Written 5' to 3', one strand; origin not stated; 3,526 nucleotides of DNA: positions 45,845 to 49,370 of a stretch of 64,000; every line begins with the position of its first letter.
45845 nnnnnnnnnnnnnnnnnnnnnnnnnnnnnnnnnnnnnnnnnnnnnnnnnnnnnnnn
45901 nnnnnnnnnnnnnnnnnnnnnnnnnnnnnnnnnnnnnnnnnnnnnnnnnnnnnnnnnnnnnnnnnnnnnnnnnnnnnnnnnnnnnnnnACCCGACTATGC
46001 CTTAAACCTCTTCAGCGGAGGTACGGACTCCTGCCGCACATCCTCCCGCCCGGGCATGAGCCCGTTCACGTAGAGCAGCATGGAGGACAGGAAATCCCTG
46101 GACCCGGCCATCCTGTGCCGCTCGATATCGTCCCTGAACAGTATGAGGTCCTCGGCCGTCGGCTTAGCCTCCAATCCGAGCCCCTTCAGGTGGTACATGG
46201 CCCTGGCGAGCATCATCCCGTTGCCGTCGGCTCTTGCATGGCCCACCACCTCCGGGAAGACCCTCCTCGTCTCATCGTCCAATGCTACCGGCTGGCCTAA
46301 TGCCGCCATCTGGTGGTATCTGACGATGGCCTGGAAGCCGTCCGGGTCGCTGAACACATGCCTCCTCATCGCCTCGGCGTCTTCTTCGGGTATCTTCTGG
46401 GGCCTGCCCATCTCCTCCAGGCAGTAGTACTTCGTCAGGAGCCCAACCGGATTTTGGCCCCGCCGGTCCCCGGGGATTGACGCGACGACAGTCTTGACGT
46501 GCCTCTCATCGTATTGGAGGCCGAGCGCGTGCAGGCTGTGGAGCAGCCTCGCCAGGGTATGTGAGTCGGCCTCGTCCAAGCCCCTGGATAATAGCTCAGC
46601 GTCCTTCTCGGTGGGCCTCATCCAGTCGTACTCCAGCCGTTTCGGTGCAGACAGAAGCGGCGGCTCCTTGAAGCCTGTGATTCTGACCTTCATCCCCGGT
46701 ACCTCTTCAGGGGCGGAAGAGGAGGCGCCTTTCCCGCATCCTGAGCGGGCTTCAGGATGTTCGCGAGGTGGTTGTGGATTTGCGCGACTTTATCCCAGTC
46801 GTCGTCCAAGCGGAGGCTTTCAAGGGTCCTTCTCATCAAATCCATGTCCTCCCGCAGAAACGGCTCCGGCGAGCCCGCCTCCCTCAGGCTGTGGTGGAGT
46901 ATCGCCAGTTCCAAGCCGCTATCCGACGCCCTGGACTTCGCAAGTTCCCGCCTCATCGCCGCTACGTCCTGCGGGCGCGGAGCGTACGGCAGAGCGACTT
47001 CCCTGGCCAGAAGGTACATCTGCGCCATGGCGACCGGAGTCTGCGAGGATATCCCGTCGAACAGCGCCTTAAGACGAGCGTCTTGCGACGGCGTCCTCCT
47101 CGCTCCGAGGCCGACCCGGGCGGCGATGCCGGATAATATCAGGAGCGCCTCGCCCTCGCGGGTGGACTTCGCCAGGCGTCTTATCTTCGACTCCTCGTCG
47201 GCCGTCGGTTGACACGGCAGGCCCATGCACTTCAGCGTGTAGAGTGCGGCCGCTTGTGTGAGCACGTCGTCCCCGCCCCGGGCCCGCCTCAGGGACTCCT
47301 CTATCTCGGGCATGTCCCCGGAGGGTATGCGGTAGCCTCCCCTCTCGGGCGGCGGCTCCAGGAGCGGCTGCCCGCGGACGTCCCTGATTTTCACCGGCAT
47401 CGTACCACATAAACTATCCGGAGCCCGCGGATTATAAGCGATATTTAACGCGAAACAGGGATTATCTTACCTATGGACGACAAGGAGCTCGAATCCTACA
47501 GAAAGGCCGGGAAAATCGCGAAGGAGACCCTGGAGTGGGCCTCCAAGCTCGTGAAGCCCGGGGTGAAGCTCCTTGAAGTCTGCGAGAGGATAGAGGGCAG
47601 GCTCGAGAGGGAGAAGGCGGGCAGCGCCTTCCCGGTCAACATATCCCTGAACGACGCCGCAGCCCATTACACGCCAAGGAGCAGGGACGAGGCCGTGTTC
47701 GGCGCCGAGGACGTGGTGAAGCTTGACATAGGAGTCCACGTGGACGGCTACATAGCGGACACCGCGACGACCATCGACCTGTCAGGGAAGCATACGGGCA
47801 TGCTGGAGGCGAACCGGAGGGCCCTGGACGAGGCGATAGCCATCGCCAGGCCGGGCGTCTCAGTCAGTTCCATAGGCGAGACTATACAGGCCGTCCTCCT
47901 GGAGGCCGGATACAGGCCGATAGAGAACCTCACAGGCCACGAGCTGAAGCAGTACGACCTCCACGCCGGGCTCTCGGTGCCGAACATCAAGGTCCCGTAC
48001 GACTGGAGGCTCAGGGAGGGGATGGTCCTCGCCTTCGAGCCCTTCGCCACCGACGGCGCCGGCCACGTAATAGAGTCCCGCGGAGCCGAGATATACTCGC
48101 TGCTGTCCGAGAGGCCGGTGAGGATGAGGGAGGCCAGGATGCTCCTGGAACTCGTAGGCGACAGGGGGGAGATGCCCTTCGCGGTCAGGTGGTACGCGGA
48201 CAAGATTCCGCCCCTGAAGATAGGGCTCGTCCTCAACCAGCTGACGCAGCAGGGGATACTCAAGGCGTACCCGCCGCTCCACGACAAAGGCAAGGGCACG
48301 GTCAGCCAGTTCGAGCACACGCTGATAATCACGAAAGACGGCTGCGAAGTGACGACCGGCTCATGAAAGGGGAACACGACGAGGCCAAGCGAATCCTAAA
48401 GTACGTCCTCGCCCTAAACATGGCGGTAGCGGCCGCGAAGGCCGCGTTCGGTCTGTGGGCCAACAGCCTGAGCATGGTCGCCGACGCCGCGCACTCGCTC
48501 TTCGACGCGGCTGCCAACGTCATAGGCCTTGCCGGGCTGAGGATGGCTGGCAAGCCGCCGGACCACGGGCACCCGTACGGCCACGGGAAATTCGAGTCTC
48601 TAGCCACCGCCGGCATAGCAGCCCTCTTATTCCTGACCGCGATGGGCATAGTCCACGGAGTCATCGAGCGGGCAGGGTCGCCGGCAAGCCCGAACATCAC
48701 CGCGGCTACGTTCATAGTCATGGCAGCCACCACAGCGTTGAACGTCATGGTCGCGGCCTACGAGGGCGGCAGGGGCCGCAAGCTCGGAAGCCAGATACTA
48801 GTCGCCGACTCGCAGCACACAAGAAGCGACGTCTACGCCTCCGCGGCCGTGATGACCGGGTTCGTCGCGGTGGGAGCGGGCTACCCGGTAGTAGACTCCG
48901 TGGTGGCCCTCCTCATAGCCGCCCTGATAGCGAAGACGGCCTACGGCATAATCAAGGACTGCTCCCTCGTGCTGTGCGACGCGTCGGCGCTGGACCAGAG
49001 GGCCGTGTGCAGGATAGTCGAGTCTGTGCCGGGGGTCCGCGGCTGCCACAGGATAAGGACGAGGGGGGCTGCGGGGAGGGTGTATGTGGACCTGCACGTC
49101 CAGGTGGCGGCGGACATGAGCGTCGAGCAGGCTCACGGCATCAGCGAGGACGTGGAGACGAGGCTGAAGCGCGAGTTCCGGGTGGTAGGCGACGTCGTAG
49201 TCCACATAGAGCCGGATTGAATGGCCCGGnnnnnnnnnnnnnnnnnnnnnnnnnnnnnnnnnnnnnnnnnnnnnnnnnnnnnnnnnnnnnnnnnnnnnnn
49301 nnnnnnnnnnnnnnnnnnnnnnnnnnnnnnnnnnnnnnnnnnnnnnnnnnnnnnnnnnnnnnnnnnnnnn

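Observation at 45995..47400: Second RP-family array (two translationally coupled paralogs) embedded between rtcA and map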

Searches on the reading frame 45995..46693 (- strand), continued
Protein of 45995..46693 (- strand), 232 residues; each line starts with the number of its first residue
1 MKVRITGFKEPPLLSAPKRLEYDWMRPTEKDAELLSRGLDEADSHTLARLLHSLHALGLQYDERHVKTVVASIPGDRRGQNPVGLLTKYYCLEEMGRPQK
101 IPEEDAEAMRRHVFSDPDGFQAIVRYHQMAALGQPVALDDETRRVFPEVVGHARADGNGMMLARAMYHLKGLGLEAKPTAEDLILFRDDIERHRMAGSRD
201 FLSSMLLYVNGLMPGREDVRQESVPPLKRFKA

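Call 81: find_encoding_contigs(protein=P0113, flank=10000, max_places=2)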
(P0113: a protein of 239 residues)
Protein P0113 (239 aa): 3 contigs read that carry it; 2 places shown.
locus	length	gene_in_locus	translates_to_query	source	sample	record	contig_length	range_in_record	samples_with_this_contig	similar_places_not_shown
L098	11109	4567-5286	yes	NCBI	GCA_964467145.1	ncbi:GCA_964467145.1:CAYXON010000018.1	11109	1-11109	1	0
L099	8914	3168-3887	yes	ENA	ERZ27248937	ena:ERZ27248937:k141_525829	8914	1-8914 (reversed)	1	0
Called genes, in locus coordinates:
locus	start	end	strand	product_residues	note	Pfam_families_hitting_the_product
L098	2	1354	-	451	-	?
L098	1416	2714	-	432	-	PF01336:tRNA_anti-codon, PF00152:tRNA-synt_2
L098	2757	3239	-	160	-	PF07650:KH_2 (weak)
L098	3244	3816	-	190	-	PF04919:DUF655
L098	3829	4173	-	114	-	PF03874:RNA_pol_Rpb4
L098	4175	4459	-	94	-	PF01157:Ribosomal_L21e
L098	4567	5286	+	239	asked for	-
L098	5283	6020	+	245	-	-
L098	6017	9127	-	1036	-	PF00133:tRNA-synt_1, PF09334:tRNA-synt_1g (faint), PF08264:Anticodon_1, PF19302:DUF5915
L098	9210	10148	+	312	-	PF05496:RuvB_N, PF01078:Mg_chelatase (faint), PF25199:nSTAND_NTPase5 (weak), PF00004:AAA, PF13173:AAA_14 (faint), PF13177:DNA_pol3_delta2, PF08542:Rep_fac_C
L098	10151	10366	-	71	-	-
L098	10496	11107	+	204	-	?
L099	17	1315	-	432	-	PF01336:tRNA_anti-codon, PF00152:tRNA-synt_2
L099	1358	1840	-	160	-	PF07650:KH_2 (weak)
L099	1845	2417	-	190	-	PF04919:DUF655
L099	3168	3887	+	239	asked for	-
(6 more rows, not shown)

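Call 82: find_encoding_contigs(protein=P0079, flank=10000, max_places=2)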
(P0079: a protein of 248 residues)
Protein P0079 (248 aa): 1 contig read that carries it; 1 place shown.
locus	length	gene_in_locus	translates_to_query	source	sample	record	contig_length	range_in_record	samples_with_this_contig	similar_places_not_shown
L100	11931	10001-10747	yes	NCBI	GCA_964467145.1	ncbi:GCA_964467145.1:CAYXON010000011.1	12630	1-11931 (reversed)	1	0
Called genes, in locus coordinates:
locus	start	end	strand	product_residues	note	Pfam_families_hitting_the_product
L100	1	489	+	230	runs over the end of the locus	PF06745:ATPase, PF13481:AAA_25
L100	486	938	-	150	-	PF13527:Acetyltransf_9, PF00583:Acetyltransf_1, PF13673:Acetyltransf_10, PF13508:Acetyltransf_7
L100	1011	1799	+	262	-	-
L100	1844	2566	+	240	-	-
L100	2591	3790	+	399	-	-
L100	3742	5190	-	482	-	PF13231:PMT_2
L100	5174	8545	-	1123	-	PF02463:SMC_N, PF13175:AAA_15, PF13304:AAA_21 (faint), PF13476:AAA_23, PF06470:SMC_hinge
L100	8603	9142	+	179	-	-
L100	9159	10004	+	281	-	-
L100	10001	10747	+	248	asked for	-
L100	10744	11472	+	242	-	-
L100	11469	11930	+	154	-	?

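Call 83: find_encoding_contigs(protein=P0040, flank=10000, max_places=2)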
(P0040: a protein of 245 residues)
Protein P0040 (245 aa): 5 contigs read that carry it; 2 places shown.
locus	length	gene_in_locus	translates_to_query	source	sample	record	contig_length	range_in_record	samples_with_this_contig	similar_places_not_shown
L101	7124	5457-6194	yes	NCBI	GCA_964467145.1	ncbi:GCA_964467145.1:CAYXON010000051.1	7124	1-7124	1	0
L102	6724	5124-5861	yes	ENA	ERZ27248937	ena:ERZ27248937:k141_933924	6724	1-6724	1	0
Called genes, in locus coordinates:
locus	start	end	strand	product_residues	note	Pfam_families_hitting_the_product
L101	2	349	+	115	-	?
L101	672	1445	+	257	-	-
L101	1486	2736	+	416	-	-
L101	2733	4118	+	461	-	PF00224:PK, PF02887:PK_C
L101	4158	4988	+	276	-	PF03477:ATP-cone (weak), PF22357:AF1548-like_C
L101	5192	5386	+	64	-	PF00313:CSD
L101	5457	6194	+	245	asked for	-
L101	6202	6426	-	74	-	-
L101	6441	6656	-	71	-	-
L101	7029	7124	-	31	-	?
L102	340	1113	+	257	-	-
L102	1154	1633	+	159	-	-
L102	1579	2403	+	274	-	-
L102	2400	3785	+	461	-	PF00224:PK, PF02887:PK_C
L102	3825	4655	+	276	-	PF03477:ATP-cone (weak), PF22357:AF1548-like_C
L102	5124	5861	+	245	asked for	-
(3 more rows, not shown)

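Call 87: fold_search(model_id=the predicted structure, library=viral)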
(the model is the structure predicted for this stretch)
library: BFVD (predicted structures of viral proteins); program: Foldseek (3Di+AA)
matches with E <= 10: 258; with E <= 0.001: 0
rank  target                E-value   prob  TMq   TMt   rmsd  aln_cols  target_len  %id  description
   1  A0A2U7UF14            2.5e-01  0.23  0.18  0.14  26.9       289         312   12  Uncharacterized protein [Pandoravirus macleodensis]
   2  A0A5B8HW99            3.0e-01  0.82  0.40  0.30   8.1       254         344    9  Uncharacterized protein [Mimiviridae sp. ChoanoV1]
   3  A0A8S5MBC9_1          3.9e-01  0.10  0.14  0.05  21.0       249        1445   13  L,D-TPase catalytic domain-containing protein [Podoviridae sp. ct53O25]
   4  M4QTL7                4.0e-01  0.25  0.12  0.12  15.0       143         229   10  (no name in the UniProt tables at hand)
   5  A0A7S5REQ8            7.9e-01  0.12  0.17  0.15  19.7       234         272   12  (no name in the UniProt tables at hand)
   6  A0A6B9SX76            7.9e-01  0.08  0.15  0.13  18.8       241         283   13  (no name in the UniProt tables at hand)
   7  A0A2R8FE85            1.0e+00  0.13  0.18  0.12  18.6       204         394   17  Uncharacterized protein [Brazilian cedratvirus IHUMI]
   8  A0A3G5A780            1.1e+00  0.09  0.19  0.15  15.2       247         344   13  Tetratricopeptide repeat protein [Hyperionvirus sp.]
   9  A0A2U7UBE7            1.2e+00  0.15  0.24  0.12  20.0       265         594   15  Uncharacterized protein [Pandoravirus neocaledonia]
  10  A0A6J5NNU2            1.2e+00  0.08  0.16  0.11  19.9       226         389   13  Uncharacterized protein [uncultured Caudovirales phage]
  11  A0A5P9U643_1          1.2e+00  0.04  0.11  0.04  22.0       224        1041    8  (no name in the UniProt tables at hand)
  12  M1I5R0                1.3e+00  0.08  0.17  0.11  29.9       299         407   11  (no name in the UniProt tables at hand)
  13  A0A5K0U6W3            1.5e+00  0.07  0.17  0.18  21.1       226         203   15  Uncharacterized protein [Yasminevirus sp. GU-2018]
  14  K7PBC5                1.5e+00  0.04  0.14  0.16  17.9       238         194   19  Protein ORF35 [Cyprinid herpesvirus 1]
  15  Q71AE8                1.5e+00  0.03  0.12  0.12  17.8       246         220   12  Maco-A 64 [Mamestra configurata nucleopolyhedrovirus]
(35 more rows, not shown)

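Call 88: search_protein_families(library=pfam, proteins=[P0122, P0135, P0143, P0146], max_evalue=0.01)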
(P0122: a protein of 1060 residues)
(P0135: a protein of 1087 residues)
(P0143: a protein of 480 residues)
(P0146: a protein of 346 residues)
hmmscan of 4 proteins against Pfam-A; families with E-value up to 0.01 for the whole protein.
P0122 (1060 aa): 3 families
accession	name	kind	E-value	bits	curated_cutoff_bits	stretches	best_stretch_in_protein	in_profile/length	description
PF13646.12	HEAT_2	-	4.7e-16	59.3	27.7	2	401-453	35-86/88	HEAT repeats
PF02985.28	HEAT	-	1.4e-05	25.4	23.5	0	639-665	4-30/31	HEAT repeat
PF13513.12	HEAT_EZ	-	0.0017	19.3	27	0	625-662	18-55/55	HEAT-like repeat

P0135 (1087 aa): 3 families
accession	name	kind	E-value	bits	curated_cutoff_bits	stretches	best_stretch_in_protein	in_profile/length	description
PF13646.12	HEAT_2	-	5e-23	81.6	27.7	2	424-478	33-86/88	HEAT repeats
PF02985.28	HEAT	-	2.6e-07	30.7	23.5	0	425-450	3-27/31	HEAT repeat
PF13513.12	HEAT_EZ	-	1.7e-05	25.6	27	0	645-689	9-55/55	HEAT-like repeat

P0143 (480 aa): 0 families

P0146 (346 aa): 0 families

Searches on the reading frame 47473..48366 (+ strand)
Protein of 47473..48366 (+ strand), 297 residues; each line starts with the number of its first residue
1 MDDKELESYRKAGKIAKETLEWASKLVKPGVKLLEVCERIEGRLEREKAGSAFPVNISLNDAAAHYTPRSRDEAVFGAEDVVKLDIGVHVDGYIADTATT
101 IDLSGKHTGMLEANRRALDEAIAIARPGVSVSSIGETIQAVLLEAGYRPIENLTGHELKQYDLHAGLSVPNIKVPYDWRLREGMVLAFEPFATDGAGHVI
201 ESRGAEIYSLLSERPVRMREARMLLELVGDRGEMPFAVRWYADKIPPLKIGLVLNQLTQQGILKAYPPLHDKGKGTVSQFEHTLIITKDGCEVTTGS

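Call 17: search_protein_families(library=pfam, proteins=[window:47473-48366:+])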
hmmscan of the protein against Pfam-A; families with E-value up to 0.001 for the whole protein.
window:47473-48366:+ (297 aa): 1 family
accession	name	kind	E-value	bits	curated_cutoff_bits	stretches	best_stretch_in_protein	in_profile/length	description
PF00557.29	Peptidase_M24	-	8.1e-35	120.9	23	1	8-197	2-188/208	Metallopeptidase family M24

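Call 29: find_related_loci(query=window:47473-48363:+, collection=genome_contigs, flank=10000)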
Query window:47473-48363:+ (297 aa) in genome_contigs; peptide patterns used: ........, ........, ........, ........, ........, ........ (x = any residue, [..] = any of these).
599 stretches matched a pattern (row limit reached: there are more); 564 encode a relative of the query (tblastn E <= 1e-3); the best 80 are kept; 80 distinct loci.
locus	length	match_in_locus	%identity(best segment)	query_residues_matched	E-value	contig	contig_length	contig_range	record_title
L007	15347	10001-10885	71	1-295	3e-149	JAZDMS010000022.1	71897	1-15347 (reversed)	MAG: Candidatus Altiarchaeota archaeon isolate MEGAHIT-group-0.671 k141_1641454, whole genome shotgun sequence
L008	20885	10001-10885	65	1-295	7e-133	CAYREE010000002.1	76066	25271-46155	MAG TPA_asm: uncultured archaeon isolate SRP077602_co7_59 genome assembly, contig: NODE_1233_length_76066_cov_4.809646,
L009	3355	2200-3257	61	1-296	1e-130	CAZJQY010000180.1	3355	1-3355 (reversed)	MAG TPA_asm: uncultured archaeon isolate binchicken_co387_627 genome assembly, contig: NODE_41923_length_3355_cov_4.8260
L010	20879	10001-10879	60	1-293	2e-123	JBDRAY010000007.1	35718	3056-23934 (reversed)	MAG: Methanobacteriota archaeon isolate MEGAHIT-group-1.1031 k141_10631651, whole genome shotgun sequence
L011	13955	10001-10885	62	1-295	3e-122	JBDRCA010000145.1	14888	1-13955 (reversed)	MAG: Candidatus Altiarchaeota archaeon isolate MEGAHIT-group-1.157 k141_9631041, whole genome shotgun sequence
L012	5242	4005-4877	61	6-295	8e-121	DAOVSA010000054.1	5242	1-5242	MAG TPA_asm: Candidatus Altiarchaeota archaeon isolate CSMAG_1615 CSMAG_1615_k141_989658_length_5242_cov_69.0631, whole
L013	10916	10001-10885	59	1-295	5e-120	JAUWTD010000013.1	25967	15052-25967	MAG: Candidatus Altiarchaeota archaeon isolate CSMAG_2571 CSMAG_2571_k127_1706505_length_25967_cov_97.7178, whole genome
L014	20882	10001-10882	58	1-295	5e-119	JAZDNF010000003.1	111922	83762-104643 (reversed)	MAG: Candidatus Altiarchaeota archaeon isolate MEGAHIT-group-0.7 k141_12900638, whole genome shotgun sequence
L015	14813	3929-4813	55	1-295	6e-115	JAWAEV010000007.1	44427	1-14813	MAG: Candidatus Altiarchaeota archaeon isolate QQ_201907_bins_163 QQ_201907_bins_163_scaffold_7, whole genome shotgun se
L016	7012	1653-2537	56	1-295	2e-110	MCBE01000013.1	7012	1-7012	Candidatus Altiarchaeales archaeon WOR_SM1_SCG NODE_111_length_7012_cov_25.3763_ID_211, whole genome shotgun sequence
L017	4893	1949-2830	53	1-295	5e-104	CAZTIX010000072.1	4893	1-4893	MAG TPA_asm: uncultured archaeon isolate binchicken_co17_405 genome assembly, contig: NODE_31311_length_4893_cov_3.82637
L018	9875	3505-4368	52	7-295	2e-97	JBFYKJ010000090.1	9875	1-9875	MAG: Candidatus Altiarchaeota archaeon isolate PPR_0003 k121_7356255, whole genome shotgun sequence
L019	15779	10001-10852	53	6-293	6e-90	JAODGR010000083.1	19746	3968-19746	MAG: Methanosarcinales archaeon isolate Barite_M2_B26-AMOR_3 15AGR09BS_contig_17603, whole genome shotgun sequence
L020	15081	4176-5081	46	1-295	5e-85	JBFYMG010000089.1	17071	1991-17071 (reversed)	MAG: Thermoplasmatales archaeon isolate PPR_0056 k121_1524562, whole genome shotgun sequence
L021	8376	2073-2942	49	1-295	4e-85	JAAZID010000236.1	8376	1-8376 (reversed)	MAG: Methanomicrobiales archaeon isolate AS19jrsBPTG_12 19312_AS19, whole genome shotgun sequence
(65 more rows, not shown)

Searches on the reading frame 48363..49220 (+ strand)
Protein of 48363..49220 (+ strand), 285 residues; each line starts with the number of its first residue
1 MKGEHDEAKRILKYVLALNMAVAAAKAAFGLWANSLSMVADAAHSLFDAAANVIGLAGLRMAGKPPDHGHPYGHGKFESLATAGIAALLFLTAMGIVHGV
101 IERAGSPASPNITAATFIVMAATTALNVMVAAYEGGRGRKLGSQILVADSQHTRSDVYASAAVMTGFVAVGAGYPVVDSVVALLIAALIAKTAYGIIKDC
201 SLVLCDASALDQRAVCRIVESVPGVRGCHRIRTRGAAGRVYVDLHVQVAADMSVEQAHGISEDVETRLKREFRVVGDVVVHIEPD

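Call 17: search_protein_families(library=pfam, proteins=[window:48363-49220:+])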
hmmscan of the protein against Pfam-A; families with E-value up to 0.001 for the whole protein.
window:48363-49220:+ (285 aa): 2 families
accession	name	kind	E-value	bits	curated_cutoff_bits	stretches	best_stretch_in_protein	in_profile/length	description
PF01545.26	Cation_efflux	-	7e-43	147.2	26.6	1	13-205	2-198/198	Cation efflux family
PF16916.11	ZT_dimer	-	4.7e-24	84.6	26.7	1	211-284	5-77/78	Dimerisation domain of Zinc Transporter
